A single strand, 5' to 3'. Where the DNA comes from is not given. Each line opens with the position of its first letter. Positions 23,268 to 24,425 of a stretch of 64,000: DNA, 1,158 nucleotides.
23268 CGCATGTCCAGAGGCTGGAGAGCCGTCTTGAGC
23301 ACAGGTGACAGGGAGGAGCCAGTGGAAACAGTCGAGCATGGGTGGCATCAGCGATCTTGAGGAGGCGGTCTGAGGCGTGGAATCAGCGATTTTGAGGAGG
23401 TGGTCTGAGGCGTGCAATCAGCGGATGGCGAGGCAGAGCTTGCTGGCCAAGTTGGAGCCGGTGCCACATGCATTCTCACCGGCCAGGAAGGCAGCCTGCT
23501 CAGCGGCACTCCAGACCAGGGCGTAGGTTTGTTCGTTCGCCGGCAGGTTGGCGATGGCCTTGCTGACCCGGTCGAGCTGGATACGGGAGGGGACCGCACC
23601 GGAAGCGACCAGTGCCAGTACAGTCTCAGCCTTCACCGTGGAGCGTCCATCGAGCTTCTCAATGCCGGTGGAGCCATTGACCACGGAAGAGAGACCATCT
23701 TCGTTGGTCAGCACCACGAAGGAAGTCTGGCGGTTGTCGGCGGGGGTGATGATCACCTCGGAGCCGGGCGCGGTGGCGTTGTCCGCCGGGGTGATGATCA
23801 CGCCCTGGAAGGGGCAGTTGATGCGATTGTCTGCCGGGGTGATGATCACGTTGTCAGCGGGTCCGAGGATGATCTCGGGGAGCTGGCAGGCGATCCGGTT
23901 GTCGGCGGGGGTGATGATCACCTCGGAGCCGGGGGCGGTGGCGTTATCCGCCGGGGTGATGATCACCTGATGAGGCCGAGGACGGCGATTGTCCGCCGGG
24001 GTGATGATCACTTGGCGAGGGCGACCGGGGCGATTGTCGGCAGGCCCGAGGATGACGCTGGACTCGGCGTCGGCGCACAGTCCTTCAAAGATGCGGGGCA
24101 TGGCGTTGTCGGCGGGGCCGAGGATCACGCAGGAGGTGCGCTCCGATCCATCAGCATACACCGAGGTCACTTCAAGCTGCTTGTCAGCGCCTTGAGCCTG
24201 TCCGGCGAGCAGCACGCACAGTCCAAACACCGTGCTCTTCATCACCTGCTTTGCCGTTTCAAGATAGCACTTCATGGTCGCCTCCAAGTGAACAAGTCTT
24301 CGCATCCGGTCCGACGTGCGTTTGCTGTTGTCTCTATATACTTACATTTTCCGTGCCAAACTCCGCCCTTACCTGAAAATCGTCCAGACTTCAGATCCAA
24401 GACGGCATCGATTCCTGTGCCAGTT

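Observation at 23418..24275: Secreted protein built from nine copies of an invariant octapeptide (V/I)I(I/L)(T/G)PADN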

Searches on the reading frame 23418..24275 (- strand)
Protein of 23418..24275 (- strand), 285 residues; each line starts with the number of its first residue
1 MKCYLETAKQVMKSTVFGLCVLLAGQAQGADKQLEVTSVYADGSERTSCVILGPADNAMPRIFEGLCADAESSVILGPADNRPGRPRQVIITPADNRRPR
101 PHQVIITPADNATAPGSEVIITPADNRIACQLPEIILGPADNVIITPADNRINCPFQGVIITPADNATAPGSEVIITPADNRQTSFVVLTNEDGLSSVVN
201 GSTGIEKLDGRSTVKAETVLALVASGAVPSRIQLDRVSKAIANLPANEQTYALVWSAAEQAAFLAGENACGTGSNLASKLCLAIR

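Call 3: search_protein_families(library=pfam, proteins=[window:23418-24275:-], max_evalue=10)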
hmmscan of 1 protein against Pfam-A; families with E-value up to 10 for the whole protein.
window:23418-24275:- (285 aa): 1 family
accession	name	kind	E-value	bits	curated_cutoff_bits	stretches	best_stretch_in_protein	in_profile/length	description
PF13018.11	ESPR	-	0.17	12.8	25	1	250-279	4-33/50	Extended Signal Peptide of Type V secretion system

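Call 4: search_protein_families(library=ncbifam, proteins=[window:23418-24275:-], max_evalue=10)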
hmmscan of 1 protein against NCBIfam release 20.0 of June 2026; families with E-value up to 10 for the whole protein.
window:23418-24275:- (285 aa): 0 families
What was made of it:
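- On Known beta-solenoid repeat families (RTX/HemolysinCabind, pentapeptide, ice-nucleation, others in Pfam): NCBIfam gave no hit (call 4).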

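Call 6: find_homologous_proteins(query=window:23418-24275:-, max_evalue=0.01)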
Query window:23418-24275:- (285 aa): 1 proteins with E <= 0.01 among 3094 candidates.
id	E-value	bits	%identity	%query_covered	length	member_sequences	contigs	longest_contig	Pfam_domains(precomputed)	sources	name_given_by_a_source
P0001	6.2e-181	617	100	100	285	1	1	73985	-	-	-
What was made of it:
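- Tried and rejected: The single sequence found only itself (call 6).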

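Call 10: find_related_loci(query=window:23418-24275:-, collection=genome_contigs, flank=10000)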
Query window:23418-24275:- (285 aa) in genome_contigs; peptide patterns used: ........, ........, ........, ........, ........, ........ (x = any residue, [..] = any of these).
113 stretches matched a pattern, but none encodes a relative of the query by tblastn (E <= 1e-3).

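Call 14: predict_structure(protein=window:23418-24275:-)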
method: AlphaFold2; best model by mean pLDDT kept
length: 285 residues; sequences in the alignment: 1
mean_pLDDT: 41.8   pTM: 0.29
mean pLDDT of the five models: 41.8, 41.1, 38.0, 37.4, 31.5
residues with pLDDT >= 90: 0; 70-90: 1; 50-70: 57; < 50: 227
segments of 3 or more residues with pLDDT < 50: 1-216, 224-227, 229-234
pLDDT, mean of each block of 10 residues (from residue 1): 27 32 34 30 38 38 40 40 39 39 36 38 38 40 41 37 37 40 39 36 35 45 48 50 63 63 58 59 61
secondary structure, 60 per line:
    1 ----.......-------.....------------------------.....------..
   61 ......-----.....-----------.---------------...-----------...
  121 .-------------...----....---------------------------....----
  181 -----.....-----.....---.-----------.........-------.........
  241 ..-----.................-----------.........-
elements in order: H5-11 E19-23 E48-52 H59-66 E72-76 E104-106 E118-121 E135-137 E142-145 E173-176 E186-190 E196-200 H216-224 H232-242 H248-264 H276-284
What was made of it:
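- Tried and rejected: The single-sequence AlphaFold2 model was uninformative (call 14).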

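Call 16: search_protein_representatives(protein=window:23418-24275:-)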
Query: 285 residues. Proteins with E-value up to 0.001 (for the whole library): 15; up to 1e-10: 7; up to 1e-30: 3. The best 15 are listed.
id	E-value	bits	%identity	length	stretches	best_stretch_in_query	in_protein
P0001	2.0e-181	617.3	100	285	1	1-285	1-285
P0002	9.1e-44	165.9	44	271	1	6-285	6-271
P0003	4.2e-40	153.9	45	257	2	82-285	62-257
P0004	6.5e-24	100.8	37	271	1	7-285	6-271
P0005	1.7e-15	73.2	41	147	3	2-67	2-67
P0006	1.2e-13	67.1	31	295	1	40-285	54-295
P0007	1.6e-13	66.7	34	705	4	89-190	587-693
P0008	3.5e-07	46.0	31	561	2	81-179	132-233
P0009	1.0e-06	44.4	26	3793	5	123-278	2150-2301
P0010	5.4e-06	42.1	29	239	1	134-284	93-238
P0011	1.8e-05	40.4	42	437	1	64-164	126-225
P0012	5.4e-05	38.8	38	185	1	76-184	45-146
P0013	1.1e-04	37.7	37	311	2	104-212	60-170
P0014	5.7e-04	35.4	34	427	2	43-180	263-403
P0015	8.6e-04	34.9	25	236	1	106-282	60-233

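Call 19: find_homologous_proteins(query=A1, max_evalue=0.001)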
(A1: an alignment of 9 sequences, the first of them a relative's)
Query A1 (9 sequences) (285 aa, profile of the alignment): 4 proteins with E <= 0.001 among 8000 candidates.
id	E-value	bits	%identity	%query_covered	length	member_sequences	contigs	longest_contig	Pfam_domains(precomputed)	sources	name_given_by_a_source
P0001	8.0e-103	362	100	100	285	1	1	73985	-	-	-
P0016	6.1e-80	287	25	68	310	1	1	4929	-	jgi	-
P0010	5.8e-65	237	28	53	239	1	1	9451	-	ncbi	-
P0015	7.0e-58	214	28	41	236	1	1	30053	-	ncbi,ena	-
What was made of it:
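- Tried and rejected: The full alignment added one member (call 19).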

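Call 20: find_encoding_contigs(protein=P0015, flank=10000, max_places=3)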
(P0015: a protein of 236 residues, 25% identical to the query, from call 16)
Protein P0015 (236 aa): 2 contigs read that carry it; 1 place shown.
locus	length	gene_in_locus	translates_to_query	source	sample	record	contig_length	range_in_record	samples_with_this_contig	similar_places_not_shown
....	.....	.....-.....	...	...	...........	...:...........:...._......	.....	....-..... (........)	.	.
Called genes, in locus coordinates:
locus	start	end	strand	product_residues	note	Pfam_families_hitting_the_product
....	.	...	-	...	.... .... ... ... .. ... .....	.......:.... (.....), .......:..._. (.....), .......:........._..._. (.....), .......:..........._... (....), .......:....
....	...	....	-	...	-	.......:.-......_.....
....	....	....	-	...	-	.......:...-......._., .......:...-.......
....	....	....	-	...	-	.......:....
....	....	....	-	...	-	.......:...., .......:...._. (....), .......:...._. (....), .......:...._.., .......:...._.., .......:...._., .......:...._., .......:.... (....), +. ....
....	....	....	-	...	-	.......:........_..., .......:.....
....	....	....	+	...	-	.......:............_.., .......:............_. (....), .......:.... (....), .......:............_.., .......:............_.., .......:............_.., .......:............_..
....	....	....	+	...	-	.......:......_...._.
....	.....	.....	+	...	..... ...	-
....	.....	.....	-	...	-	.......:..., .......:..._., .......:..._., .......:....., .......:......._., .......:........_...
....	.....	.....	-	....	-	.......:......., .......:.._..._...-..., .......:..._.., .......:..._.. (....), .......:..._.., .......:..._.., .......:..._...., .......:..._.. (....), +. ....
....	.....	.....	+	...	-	-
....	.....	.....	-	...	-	-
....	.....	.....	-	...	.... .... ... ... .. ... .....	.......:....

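Call 21: find_encoding_contigs(protein=P0010, flank=10000, max_places=3)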
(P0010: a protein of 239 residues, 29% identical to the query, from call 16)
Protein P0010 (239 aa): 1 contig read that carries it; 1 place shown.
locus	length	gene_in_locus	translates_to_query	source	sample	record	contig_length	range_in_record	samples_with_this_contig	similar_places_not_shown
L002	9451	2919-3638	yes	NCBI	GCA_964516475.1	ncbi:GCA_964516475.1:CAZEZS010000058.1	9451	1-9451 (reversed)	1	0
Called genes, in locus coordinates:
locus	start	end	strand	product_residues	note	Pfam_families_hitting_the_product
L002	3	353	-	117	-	?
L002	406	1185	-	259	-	PF07638:Sigma70_ECF, PF04542:Sigma70_r2, PF04545:Sigma70_r4, PF08281:Sigma70_r4_2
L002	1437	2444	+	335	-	PF00657:Lipase_GDSL (faint), PF13472:Lipase_GDSL_2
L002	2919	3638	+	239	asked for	-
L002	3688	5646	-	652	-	-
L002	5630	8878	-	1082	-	PF00069:Pkinase, PF07714:PK_Tyr_Ser-Thr (weak), PF13191:AAA_16, PF13401:AAA_22 (weak), PF13424:TPR_12, PF13424:TPR_12, PF17874:TPR_MalT, PF13424:TPR_12 (weak), +7 more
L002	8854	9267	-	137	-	-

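Call 22: find_encoding_contigs(protein=P0002, flank=10000, max_places=3)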
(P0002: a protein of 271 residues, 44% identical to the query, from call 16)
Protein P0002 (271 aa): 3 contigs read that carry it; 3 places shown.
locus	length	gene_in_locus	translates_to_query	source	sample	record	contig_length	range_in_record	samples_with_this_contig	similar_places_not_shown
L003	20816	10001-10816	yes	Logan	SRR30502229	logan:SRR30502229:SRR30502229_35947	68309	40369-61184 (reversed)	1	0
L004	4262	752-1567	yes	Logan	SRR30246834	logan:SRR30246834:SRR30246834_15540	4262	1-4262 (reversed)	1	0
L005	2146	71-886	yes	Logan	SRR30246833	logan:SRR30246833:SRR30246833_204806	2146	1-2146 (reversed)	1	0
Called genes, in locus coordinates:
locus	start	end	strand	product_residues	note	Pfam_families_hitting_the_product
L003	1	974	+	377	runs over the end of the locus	-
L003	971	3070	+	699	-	-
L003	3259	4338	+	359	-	PF20030:bpMoxR, PF07726:AAA_3, PF07728:AAA_5, PF17863:AAA_lid_2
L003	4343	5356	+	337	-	PF01882:DUF58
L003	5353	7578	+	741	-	PF07584:BatA, PF13519:VWA_2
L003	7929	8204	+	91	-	-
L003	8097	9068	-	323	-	PF04055:Radical_SAM, PF06968:BATS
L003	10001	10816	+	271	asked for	-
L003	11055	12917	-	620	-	PF01590:GAF, PF13185:GAF_2, PF13492:GAF_3, PF00512:HisKA, PF02518:HATPase_c, PF00072:Response_reg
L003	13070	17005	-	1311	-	PF00069:Pkinase, PF07714:PK_Tyr_Ser-Thr, PF13428:TPR_14 (faint), PF13191:AAA_16, PF17874:TPR_MalT (weak), PF13424:TPR_12, PF17874:TPR_MalT (weak), PF13424:TPR_12 (weak), +4 more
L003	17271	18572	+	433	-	-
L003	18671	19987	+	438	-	PF00365:PFK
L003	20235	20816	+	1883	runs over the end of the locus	-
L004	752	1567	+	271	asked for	-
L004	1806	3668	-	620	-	PF01590:GAF, PF13185:GAF_2, PF13492:GAF_3, PF00512:HisKA, PF02518:HATPase_c, PF00072:Response_reg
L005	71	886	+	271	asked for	-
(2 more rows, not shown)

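Call 24: find_encoding_contigs(protein=P0004, flank=10000, max_places=3)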
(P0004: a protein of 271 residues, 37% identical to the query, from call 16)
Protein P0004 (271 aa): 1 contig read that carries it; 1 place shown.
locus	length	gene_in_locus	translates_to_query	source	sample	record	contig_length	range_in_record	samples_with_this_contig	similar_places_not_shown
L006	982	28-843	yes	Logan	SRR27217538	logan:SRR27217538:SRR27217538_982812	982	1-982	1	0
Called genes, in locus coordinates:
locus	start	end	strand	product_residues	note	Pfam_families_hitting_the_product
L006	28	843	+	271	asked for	-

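Call 25: find_encoding_contigs(protein=P0006, flank=10000, max_places=3)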
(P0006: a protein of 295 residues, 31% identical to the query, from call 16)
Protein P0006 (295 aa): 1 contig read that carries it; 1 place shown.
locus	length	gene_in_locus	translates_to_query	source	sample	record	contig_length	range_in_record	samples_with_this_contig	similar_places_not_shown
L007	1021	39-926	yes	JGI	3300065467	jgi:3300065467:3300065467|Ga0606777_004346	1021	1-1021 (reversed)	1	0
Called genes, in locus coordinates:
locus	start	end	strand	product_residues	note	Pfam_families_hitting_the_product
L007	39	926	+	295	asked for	-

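Call 27: find_encoding_contigs(protein=P0003, flank=10000, max_places=3)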
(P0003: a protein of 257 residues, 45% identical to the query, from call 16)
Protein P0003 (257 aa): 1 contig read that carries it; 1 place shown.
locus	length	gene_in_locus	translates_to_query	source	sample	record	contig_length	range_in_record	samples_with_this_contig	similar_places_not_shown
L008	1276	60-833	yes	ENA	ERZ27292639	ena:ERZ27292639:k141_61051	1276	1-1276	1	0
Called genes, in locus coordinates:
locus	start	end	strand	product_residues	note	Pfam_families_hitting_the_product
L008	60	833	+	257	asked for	-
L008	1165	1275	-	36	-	?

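Call 28: find_encoding_contigs(protein=P0016, flank=10000, max_places=3)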
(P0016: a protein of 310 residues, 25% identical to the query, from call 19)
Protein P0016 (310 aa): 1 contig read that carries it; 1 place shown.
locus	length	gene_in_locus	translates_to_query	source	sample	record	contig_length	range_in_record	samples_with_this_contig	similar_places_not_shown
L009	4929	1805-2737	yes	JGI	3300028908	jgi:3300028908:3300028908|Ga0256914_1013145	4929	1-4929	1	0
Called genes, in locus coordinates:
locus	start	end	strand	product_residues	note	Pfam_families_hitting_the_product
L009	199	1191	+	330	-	PF13472:Lipase_GDSL_2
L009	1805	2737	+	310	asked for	-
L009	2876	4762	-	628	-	PF01590:GAF, PF13185:GAF_2, PF13492:GAF_3, PF00512:HisKA, PF02518:HATPase_c, PF00072:Response_reg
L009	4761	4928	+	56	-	?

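Call 38: search_protein_families(library=pfam, alignment_id=A1, max_evalue=1)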
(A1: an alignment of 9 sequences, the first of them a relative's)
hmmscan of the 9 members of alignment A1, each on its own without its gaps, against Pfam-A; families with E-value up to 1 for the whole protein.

A. member 1, P0001 (285 aa): 1 family
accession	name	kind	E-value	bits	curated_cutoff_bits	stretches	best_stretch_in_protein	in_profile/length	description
PF13018.11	ESPR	-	0.17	12.8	25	1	250-279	4-33/50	Extended Signal Peptide of Type V secretion system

B. families by the number of members that match (of 9 scanned): 12 families
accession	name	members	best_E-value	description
PF02080.26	TrkA_C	1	0.0029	TrkA-C domain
PF13360.13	PQQ_2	1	0.019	Outer membrane protein assembly factor BamB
PF25697.1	EBNA2_N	1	0.031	EBNA-2 N-terminal dimerization domain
PF13205.12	Big_5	1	0.055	Bacterial Ig-like domain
PF09140.17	MipZ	1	0.11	ATPase MipZ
PF06241.17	Castor_Poll_mid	1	0.11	Castor and Pollux, part of voltage-gated ion channel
PF02010.21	REJ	1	0.13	REJ domain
PF02924.19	HDPD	1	0.15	Bacteriophage lambda head decoration protein D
PF13018.11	ESPR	1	0.17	Extended Signal Peptide of Type V secretion system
PF05032.17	Spo12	1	0.23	Spo12 family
PF23414.1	Beta-prop_EML_2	1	0.28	Echinoderm microtubule-associated protein second beta-propeller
PF23941.1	DUF7276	1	0.33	Domain of unknown function (DUF7276)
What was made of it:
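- On Known beta-solenoid repeat families (RTX/HemolysinCabind, pentapeptide, ice-nucleation, others in Pfam): Pfam scans of the window protein and of all nine aligned members gave nothing above E = 0.003 and nothing shared (calls 3, 38).
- On Functional amyloid subunits (curli CsgA, Fap): There is no profile hit (calls 3, 38).
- No adhesin-type domain is detected (calls 3, 38).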

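Call 39: search_solved_structures(query=A1, max_evalue=10)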
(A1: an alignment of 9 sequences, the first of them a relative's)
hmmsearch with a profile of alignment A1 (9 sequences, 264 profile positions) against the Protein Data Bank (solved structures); distinct sequences matched with E-value up to 10: 1.
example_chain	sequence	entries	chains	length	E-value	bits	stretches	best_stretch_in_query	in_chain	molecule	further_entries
7adk_A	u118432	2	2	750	3.5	10.2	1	54-131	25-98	Putative immunoglobulin-blocking virulence protein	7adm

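Call 48: predict_structure(alignment_id=A1)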
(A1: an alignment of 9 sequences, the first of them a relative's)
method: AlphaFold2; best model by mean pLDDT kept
length: 285 residues; sequences in the alignment: 9
mean_pLDDT: 54.9   pTM: 0.42
mean pLDDT of the five models: 54.9, 54.0, 52.3, 49.5, 48.1
residues with pLDDT >= 90: 37; 70-90: 48; 50-70: 36; < 50: 164
segments of 3 or more residues with pLDDT < 50: 23-183
pLDDT, mean of each block of 10 residues (from residue 1): 59 61 44 39 40 34 36 31 33 33 33 36 36 41 40 35 39 39 56 70 65 87 80 91 91 91 90 89 90
secondary structure, 60 per line:
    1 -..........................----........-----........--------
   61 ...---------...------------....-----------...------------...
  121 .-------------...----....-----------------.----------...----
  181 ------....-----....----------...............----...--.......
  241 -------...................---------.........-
elements in order: H2-27 E32-39 E45-52 E61-63 E73-75 E88-91 E103-105 E118-121 E135-137 E142-145 E174-176 E187-190 E196-199 H210-224 H234-240 H248-266 H276-284
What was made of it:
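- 23733..24128 (-): Octapeptide array, aa 50-181: nine copies of (V/I)I(I/L)(T/G)PADN on spacers of 0-16 residues. AlphaFold2 pLDDT is 31-41 (call 48).
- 23421..23732 (-): Post-repeat beta hairpin and a C-terminal four-helix domain, aa 182-285. The domain ends in a disulfide loop, C-x10-C-LAIR. With the family alignment, AlphaFold2 gives pLDDT 87-91 for roughly aa 210-285 (call 48).
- Closest known: Two-sided beta-solenoids built from 8-9-residue half-coils. Different: AlphaFold2 does not build a solenoid (call 48).
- AlphaFold2 places only short strands at the motifs, and pLDDT is 31-41 across the array (calls 14, 48). AlphaFold2 places strands on every motif (call 48). pLDDT is 31-41 even with an alignment (call 48).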
